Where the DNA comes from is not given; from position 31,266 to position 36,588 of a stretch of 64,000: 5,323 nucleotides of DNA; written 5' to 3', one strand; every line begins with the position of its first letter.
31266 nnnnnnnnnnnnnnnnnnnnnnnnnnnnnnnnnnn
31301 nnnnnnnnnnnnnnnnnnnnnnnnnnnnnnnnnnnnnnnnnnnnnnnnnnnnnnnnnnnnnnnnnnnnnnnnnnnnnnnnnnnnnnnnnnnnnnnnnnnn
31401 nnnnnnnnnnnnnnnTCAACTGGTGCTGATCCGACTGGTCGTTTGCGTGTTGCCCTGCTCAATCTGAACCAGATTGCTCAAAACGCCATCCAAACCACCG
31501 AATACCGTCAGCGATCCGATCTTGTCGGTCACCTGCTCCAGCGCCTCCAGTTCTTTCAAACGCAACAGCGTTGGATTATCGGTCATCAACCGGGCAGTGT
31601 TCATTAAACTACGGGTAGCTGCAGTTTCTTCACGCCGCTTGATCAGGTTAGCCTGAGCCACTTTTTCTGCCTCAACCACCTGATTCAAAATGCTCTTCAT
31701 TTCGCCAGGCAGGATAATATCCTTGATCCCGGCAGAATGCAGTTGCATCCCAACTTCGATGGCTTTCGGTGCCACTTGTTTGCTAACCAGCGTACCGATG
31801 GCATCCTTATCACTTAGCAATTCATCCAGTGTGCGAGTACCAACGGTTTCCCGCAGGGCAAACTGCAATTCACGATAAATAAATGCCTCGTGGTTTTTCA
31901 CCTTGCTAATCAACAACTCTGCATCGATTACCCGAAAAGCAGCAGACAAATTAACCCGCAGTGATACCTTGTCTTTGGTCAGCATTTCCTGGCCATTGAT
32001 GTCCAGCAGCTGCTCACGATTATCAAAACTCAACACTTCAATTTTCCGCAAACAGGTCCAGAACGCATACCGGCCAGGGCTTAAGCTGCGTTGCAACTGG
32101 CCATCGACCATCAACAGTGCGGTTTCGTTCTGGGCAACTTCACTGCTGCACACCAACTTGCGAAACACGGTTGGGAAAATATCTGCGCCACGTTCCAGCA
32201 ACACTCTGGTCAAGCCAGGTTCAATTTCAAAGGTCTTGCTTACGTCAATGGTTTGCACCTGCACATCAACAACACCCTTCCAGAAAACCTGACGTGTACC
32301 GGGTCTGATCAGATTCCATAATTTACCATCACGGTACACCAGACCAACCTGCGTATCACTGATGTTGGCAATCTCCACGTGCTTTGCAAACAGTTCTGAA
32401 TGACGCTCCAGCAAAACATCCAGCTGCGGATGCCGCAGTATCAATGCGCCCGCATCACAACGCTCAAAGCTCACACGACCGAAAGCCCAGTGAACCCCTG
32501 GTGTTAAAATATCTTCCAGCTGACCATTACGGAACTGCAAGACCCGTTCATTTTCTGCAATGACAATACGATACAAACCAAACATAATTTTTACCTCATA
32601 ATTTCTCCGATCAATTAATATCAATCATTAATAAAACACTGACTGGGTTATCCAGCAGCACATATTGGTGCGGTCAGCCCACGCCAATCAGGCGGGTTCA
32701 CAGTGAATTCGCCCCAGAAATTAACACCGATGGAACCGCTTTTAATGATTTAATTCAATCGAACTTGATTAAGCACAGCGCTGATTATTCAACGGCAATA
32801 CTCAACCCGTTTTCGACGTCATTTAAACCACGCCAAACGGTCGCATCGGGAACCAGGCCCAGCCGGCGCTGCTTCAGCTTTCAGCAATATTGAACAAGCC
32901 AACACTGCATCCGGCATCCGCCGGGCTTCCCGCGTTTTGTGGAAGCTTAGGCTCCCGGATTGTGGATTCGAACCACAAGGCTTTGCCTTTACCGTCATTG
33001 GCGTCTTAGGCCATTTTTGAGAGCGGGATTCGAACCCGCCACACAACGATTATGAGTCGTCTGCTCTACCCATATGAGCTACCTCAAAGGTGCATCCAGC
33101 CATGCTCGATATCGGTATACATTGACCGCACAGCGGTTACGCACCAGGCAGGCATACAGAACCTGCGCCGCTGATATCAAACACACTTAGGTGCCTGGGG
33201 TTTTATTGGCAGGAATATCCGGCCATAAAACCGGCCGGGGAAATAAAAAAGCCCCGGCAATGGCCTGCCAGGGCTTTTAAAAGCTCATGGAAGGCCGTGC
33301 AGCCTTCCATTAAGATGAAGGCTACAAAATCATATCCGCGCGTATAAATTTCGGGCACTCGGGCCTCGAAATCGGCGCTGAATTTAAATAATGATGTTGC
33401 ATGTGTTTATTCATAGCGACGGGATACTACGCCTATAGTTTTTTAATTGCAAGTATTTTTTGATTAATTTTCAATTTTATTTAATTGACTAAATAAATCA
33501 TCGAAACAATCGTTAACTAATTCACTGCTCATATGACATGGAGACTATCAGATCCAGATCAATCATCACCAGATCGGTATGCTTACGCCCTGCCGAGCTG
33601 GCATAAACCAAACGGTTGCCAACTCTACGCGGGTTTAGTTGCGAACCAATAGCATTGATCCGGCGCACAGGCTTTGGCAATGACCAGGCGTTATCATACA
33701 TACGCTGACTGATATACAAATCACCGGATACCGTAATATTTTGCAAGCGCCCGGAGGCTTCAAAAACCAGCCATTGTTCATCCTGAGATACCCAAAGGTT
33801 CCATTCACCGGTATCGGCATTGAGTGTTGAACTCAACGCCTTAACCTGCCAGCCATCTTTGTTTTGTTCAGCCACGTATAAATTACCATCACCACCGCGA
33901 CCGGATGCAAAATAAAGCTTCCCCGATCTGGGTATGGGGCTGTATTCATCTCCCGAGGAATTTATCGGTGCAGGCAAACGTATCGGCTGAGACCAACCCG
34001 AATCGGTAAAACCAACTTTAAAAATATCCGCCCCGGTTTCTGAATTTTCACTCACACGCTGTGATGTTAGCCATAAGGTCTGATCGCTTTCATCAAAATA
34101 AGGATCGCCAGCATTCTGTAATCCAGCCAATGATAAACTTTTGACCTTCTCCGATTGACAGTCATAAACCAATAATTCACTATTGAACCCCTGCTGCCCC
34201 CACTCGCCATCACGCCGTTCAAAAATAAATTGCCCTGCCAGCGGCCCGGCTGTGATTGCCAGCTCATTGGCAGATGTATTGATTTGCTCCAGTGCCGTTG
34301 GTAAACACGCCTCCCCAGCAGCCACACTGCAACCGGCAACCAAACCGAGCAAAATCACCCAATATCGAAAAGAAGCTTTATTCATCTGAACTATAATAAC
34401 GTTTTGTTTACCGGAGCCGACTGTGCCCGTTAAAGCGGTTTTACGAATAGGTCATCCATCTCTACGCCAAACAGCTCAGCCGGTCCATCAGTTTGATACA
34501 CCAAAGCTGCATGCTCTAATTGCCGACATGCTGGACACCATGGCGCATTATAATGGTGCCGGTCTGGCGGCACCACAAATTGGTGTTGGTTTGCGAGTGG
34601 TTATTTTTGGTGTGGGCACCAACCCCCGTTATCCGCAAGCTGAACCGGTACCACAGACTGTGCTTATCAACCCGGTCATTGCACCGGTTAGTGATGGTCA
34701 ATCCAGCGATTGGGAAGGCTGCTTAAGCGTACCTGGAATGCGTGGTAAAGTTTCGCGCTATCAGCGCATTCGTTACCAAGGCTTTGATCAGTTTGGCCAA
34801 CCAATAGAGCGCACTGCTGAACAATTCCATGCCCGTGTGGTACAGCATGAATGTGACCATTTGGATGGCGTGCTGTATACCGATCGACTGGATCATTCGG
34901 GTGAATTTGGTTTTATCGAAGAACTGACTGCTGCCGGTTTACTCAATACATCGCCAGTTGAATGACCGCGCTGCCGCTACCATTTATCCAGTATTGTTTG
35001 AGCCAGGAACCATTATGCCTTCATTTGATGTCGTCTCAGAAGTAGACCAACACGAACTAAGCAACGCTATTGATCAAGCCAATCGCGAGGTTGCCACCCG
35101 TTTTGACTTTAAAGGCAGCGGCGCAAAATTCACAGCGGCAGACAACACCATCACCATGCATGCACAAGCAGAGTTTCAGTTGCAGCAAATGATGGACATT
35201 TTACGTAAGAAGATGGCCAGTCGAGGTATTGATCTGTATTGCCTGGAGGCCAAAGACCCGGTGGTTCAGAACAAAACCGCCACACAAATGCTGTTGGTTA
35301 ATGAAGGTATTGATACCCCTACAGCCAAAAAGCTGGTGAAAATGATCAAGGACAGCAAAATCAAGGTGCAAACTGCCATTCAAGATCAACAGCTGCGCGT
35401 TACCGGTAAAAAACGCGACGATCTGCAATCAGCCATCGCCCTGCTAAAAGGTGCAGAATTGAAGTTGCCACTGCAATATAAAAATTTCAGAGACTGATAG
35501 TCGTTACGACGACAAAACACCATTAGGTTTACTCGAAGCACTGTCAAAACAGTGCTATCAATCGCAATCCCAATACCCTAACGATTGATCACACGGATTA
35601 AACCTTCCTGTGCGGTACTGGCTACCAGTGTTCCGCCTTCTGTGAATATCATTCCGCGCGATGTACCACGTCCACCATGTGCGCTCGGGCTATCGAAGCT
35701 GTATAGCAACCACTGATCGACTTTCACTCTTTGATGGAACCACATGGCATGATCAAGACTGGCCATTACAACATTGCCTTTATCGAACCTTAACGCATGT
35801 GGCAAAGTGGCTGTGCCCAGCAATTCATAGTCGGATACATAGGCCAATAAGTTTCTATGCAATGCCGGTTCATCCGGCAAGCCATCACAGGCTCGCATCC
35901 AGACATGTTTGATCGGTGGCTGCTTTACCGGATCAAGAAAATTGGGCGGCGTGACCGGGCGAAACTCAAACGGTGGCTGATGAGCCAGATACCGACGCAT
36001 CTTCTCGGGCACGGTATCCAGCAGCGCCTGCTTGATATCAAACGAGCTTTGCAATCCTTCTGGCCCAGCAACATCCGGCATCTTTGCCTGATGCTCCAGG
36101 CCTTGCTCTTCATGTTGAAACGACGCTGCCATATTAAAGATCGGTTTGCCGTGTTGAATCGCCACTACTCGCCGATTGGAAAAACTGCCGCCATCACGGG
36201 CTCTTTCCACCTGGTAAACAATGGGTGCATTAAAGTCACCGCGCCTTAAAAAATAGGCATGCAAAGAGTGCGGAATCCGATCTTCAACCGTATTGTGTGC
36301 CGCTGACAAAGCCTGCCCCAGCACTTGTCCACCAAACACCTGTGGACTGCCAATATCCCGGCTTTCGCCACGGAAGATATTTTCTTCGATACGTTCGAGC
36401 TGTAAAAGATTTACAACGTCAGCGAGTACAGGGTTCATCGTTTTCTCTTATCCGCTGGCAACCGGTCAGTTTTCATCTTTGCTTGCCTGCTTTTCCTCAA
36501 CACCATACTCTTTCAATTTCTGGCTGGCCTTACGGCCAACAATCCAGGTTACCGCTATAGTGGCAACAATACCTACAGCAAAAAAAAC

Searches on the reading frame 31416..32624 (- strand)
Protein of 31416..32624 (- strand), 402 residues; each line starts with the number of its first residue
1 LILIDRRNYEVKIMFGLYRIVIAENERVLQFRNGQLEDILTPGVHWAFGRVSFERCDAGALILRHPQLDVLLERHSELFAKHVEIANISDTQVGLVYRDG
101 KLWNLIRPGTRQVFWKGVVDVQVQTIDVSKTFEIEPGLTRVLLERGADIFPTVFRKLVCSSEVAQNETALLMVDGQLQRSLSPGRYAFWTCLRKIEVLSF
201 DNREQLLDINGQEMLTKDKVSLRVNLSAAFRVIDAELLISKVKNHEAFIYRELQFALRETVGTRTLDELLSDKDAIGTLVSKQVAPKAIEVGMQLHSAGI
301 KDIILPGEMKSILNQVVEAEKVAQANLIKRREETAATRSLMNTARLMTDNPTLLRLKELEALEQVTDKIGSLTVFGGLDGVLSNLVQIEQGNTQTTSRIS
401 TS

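Call 24: search_protein_families(library=ncbifam, proteins=[window:31416-32624:-], max_evalue=1e-10)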
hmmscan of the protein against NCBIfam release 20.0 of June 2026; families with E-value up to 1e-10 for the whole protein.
window:31416-32624:- (402 aa): 1 family
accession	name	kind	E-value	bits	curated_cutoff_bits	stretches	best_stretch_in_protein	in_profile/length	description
TIGR01933.1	hflK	equivalog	4.3e-13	49.3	159.4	0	164-333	5-174/261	FtsH protease activity modulator HflK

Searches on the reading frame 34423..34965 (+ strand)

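Call 70: search_protein_families(library=pfam, proteins=[window:34423-34965:+], max_evalue=0.0001)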
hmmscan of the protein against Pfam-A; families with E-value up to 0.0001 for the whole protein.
window:34423-34965:+ (180 aa): 1 family
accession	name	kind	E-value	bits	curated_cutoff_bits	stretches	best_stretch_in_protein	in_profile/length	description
PF01327.26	Pep_deformylase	-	7.6e-53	178.7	22.8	1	4-159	2-153/156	Polypeptide deformylase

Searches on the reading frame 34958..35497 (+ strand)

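Call 70: search_protein_families(library=pfam, proteins=[window:34958-35497:+], max_evalue=0.0001)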
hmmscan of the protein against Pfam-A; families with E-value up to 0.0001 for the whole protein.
window:34958-35497:+ (179 aa): 1 family
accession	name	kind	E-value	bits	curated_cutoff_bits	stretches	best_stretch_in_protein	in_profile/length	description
PF04461.18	DUF520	-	2.7e-61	206.8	23.2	1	21-178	1-161/161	Protein of unknown function (DUF520)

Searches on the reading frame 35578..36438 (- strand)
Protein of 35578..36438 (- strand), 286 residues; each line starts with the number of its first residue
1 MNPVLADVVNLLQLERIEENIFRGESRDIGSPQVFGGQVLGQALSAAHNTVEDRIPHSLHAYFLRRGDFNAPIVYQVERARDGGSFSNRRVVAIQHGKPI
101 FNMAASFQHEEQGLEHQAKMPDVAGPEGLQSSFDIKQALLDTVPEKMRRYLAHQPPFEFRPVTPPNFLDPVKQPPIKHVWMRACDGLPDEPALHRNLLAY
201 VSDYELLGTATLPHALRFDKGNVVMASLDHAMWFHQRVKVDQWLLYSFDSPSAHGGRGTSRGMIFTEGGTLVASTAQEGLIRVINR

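Call 70: search_protein_families(library=pfam, proteins=[window:35578-36438:-], max_evalue=0.0001)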
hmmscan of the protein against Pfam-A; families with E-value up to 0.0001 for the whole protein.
window:35578-36438:- (286 aa): 3 families
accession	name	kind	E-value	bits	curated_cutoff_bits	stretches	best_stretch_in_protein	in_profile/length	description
PF02551.21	Acyl_CoA_thio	-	1.7e-38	131.9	21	2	176-280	30-132/132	Acyl-CoA thioesterase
PF20789.3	4HBT_3C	-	3.5e-24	86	24.1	1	156-281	21-140/140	Acyl-CoA thioesterase C-terminal domain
PF13622.12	4HBT_3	-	1.3e-19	70.7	24.3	1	30-108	9-83/83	Acyl-CoA thioesterase N-terminal domain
